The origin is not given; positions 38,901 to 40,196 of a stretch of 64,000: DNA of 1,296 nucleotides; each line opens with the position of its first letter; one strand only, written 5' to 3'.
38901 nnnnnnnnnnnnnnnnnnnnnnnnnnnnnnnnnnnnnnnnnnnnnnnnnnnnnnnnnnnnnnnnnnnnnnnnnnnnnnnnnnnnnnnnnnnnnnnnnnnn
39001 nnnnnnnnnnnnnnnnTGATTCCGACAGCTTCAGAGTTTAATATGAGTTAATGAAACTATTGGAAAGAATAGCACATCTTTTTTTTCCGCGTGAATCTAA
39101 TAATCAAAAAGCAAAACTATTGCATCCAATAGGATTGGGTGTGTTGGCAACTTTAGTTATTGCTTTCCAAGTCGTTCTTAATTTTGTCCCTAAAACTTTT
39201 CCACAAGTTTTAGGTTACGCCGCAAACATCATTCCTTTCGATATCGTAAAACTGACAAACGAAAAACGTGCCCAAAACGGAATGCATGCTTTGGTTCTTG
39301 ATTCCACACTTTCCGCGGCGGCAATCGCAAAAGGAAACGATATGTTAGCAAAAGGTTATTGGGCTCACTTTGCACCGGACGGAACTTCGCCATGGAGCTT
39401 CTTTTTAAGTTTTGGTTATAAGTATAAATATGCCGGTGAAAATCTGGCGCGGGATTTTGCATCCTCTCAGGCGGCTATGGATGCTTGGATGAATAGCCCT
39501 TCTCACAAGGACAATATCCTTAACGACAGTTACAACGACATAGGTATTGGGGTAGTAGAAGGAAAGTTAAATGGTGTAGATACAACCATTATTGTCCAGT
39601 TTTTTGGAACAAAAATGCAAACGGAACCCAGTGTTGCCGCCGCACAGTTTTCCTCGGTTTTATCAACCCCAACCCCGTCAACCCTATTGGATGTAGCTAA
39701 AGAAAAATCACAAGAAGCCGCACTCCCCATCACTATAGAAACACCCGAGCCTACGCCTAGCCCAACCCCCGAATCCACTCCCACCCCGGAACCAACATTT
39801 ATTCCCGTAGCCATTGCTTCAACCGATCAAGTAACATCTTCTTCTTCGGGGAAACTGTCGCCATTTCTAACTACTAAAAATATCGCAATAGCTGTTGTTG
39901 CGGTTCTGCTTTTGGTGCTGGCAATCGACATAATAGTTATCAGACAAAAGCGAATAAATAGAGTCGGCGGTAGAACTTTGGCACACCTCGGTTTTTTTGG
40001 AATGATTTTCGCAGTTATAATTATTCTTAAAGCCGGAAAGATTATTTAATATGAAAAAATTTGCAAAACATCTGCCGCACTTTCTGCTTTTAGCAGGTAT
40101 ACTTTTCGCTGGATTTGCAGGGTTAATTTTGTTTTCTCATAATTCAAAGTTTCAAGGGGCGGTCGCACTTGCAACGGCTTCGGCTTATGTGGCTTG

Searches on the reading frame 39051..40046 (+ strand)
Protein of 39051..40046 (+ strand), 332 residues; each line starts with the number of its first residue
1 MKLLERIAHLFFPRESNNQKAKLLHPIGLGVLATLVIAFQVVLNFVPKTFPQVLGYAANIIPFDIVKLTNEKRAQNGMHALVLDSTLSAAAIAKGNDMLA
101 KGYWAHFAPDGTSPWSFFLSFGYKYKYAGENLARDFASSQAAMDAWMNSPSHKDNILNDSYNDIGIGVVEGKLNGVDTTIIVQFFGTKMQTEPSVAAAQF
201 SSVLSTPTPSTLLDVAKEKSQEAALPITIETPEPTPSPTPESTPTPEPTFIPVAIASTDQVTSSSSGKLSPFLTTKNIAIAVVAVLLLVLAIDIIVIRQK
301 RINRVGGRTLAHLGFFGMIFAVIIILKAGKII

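Call 54: search_protein_families(library=pfam, proteins=[window:39051-40046:+], max_evalue=0.001)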
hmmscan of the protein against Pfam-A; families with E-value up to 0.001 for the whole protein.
window:39051-40046:+ (332 aa): 1 family
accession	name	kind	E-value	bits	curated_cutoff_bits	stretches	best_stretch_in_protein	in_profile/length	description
PF00188.32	CAP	-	1.6e-18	68.1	21.1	1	67-179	2-111/117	Cysteine-rich secretory protein family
